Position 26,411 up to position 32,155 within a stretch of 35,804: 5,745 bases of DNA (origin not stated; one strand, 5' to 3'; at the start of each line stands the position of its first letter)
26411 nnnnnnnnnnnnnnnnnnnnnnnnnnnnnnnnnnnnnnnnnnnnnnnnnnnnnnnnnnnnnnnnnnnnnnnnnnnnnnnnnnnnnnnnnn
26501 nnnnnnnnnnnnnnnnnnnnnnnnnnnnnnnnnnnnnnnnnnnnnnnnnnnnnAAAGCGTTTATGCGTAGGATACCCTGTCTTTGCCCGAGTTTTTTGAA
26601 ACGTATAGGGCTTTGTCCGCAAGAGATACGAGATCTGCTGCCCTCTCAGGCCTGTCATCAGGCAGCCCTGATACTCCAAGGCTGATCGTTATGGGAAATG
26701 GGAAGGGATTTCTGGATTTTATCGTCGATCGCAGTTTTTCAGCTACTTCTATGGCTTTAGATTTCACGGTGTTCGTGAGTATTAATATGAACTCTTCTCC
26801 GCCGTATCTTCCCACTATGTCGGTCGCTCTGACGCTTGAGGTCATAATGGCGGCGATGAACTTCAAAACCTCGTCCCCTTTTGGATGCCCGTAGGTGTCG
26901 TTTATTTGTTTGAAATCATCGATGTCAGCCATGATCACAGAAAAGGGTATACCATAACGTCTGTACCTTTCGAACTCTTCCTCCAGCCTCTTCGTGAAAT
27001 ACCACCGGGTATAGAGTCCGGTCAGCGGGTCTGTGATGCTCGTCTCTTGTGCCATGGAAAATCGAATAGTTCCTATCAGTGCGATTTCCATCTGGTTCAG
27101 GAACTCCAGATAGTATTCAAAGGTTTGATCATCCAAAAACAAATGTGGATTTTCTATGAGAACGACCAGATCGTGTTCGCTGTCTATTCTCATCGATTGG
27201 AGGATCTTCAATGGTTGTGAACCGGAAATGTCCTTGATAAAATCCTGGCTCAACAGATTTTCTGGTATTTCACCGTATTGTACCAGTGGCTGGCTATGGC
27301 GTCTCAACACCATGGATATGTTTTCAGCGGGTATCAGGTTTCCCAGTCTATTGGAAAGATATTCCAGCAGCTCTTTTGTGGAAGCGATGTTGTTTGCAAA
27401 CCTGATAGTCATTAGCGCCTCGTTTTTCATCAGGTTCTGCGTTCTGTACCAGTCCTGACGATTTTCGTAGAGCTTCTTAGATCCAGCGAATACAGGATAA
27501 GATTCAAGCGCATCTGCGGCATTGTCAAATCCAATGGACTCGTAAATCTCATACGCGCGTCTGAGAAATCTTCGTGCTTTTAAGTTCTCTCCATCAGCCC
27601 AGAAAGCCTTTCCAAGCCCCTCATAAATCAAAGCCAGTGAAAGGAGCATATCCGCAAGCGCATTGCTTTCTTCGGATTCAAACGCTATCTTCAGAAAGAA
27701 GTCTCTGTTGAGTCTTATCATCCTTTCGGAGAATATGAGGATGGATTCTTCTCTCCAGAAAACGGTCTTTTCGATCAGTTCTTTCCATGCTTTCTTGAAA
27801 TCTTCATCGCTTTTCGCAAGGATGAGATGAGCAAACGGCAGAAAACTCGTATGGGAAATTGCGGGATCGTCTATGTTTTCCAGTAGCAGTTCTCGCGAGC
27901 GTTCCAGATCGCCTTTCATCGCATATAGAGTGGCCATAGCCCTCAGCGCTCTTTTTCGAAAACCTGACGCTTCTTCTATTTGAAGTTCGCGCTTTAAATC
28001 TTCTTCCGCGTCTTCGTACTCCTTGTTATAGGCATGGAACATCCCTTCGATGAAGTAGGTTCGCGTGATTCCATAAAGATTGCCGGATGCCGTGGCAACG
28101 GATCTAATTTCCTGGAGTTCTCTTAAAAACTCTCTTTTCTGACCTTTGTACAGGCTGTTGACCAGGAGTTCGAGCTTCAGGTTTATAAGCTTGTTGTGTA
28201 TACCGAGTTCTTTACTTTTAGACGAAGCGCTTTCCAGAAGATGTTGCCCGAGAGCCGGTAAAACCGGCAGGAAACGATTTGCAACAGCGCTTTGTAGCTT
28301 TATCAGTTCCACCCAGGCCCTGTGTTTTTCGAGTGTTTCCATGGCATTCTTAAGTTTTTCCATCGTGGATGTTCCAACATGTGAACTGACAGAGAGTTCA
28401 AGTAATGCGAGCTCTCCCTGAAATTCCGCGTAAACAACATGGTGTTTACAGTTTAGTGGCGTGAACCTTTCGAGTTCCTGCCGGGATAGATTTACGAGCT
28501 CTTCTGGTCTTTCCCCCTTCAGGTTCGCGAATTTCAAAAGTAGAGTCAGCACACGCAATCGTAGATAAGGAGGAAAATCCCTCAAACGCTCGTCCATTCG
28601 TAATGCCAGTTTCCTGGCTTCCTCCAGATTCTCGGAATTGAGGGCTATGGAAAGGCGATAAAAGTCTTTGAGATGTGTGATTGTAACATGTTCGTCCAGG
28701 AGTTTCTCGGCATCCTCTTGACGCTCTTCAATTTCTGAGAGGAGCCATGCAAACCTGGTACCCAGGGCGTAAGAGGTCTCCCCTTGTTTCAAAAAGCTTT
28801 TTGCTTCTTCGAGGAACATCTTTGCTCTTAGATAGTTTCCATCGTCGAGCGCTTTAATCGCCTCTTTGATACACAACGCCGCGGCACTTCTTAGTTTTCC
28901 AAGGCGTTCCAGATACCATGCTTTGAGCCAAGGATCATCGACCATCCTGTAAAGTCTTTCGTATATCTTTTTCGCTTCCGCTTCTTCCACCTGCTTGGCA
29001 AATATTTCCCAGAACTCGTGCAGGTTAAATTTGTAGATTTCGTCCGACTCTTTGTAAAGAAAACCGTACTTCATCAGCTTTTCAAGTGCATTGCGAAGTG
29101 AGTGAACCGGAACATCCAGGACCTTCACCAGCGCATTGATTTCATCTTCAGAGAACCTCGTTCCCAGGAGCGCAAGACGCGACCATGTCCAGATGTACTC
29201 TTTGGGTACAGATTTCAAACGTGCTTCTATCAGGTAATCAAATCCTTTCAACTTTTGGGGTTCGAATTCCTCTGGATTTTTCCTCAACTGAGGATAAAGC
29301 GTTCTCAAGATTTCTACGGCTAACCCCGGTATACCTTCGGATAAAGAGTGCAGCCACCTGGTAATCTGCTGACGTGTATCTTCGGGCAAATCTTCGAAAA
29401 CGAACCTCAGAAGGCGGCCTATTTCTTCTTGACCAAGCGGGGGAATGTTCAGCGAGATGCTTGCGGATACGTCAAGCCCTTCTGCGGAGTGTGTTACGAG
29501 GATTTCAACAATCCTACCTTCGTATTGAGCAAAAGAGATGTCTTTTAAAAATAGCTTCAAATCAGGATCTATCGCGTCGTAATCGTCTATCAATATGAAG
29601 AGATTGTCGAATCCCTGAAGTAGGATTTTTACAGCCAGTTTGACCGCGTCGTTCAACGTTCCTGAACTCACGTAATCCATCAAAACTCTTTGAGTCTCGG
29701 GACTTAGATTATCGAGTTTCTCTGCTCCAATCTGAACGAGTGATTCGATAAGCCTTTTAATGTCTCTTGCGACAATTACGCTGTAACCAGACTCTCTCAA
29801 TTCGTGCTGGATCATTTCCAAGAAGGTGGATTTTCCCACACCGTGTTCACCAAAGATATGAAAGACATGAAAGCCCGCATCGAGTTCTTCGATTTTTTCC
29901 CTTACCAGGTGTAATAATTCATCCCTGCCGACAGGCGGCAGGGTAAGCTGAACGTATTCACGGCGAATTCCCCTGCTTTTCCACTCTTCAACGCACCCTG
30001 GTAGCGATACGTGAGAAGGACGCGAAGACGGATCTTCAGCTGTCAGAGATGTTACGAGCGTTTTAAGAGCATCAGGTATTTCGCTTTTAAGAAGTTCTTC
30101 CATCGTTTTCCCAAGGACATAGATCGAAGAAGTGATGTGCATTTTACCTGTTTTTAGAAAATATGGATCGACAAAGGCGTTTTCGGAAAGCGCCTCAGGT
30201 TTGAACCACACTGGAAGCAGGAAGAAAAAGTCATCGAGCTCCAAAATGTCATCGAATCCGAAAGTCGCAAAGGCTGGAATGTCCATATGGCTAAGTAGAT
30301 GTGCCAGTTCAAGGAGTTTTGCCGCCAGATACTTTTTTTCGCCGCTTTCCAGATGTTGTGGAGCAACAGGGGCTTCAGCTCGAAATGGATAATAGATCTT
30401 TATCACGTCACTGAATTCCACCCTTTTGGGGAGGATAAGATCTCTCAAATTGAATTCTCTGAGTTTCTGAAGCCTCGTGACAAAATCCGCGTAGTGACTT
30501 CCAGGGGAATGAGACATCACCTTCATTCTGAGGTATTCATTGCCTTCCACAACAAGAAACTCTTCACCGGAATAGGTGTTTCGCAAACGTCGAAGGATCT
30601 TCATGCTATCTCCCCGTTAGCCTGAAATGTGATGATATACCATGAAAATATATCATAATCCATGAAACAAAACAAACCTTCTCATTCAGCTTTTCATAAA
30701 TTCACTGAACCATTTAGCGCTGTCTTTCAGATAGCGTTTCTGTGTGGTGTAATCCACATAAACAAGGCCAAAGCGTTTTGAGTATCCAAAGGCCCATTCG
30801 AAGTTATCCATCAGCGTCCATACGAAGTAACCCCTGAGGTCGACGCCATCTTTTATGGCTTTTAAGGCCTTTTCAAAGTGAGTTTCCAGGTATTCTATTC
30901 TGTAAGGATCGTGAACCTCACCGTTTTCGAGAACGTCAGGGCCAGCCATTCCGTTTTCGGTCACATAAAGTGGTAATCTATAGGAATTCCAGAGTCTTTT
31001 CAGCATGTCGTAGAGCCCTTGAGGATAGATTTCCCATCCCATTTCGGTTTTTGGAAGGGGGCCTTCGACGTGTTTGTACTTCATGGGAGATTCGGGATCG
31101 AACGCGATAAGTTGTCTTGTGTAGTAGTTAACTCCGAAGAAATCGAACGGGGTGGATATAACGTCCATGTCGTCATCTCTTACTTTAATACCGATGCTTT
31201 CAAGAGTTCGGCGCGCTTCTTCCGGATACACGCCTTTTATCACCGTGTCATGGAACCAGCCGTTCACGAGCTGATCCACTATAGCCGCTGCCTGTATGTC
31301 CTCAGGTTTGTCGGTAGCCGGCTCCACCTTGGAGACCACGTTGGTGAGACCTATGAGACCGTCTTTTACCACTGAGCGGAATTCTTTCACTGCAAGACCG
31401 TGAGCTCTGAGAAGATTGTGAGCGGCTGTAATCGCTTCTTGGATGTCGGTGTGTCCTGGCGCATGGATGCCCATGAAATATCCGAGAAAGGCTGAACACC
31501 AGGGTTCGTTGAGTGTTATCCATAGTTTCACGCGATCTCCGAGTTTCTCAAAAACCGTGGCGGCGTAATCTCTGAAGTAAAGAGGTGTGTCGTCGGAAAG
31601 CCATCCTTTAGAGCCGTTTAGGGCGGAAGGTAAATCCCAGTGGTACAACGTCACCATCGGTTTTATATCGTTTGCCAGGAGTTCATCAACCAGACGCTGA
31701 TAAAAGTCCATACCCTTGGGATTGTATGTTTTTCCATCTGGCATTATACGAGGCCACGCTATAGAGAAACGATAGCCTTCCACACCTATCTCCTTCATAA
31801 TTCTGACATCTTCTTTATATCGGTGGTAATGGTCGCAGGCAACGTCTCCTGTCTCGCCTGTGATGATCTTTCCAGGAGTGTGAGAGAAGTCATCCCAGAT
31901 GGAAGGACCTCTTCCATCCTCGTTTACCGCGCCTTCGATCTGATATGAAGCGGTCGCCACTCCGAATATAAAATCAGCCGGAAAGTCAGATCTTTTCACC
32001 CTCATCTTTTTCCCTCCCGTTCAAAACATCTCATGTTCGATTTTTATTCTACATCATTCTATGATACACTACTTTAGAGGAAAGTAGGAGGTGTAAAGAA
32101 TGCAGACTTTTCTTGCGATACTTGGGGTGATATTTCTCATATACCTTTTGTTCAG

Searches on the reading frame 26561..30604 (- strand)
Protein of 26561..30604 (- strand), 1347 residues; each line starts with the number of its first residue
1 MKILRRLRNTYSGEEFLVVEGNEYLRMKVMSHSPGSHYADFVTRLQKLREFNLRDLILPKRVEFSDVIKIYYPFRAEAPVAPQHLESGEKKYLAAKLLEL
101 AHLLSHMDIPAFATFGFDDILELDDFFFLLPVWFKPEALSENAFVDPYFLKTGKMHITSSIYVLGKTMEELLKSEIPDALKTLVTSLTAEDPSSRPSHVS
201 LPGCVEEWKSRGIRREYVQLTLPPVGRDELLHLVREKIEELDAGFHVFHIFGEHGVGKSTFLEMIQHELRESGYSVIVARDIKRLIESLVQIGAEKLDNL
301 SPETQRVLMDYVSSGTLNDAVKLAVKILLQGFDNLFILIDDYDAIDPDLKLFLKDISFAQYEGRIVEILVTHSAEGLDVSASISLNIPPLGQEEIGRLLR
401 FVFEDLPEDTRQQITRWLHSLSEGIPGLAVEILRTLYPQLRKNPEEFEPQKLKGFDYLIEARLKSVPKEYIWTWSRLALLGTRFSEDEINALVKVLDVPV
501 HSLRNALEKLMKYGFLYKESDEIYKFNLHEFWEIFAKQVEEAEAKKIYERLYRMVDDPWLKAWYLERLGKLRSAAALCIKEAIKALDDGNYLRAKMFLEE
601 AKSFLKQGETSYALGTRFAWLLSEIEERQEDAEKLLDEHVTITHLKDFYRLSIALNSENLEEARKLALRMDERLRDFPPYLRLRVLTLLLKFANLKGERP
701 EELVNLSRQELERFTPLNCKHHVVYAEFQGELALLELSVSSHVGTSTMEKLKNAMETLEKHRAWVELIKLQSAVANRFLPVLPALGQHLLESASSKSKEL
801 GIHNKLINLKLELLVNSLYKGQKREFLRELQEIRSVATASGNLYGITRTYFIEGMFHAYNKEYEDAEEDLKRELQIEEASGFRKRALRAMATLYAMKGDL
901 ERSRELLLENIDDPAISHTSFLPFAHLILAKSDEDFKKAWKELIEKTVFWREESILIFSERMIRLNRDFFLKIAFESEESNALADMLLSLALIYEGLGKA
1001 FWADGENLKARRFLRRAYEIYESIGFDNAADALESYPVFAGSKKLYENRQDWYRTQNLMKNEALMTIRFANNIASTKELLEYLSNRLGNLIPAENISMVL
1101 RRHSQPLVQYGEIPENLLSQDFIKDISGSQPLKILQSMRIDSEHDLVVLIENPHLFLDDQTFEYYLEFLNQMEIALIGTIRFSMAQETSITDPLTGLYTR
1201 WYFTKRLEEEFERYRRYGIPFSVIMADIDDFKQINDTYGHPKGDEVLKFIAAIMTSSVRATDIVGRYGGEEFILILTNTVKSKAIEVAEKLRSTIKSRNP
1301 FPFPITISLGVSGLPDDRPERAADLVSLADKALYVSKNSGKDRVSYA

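Call 58: search_protein_families(library=pfam, proteins=[window:26561-30604:-], max_evalue=0.00001)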
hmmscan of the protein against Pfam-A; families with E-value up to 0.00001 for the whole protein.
window:26561-30604:- (1347 aa): 2 families
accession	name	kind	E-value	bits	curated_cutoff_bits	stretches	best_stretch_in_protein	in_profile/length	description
PF00990.26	GGDEF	-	2.6e-42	144.8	23.8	1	1190-1343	2-161/161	Diguanylate cyclase, GGDEF domain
PF13191.12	AAA_16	-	6.3e-07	30.5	32.6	1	224-348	2-147/167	AAA ATPase domain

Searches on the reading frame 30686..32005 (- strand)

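Call 58: search_protein_families(library=pfam, proteins=[window:30686-32005:-], max_evalue=0.00001)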
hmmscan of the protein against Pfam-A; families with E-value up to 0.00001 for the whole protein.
window:30686-32005:- (439 aa): 1 family
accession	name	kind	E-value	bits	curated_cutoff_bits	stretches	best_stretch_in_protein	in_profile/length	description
PF00232.24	Glyco_hydro_1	-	3.8e-174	579.8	22.6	1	6-438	3-449/453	Glycosyl hydrolase family 1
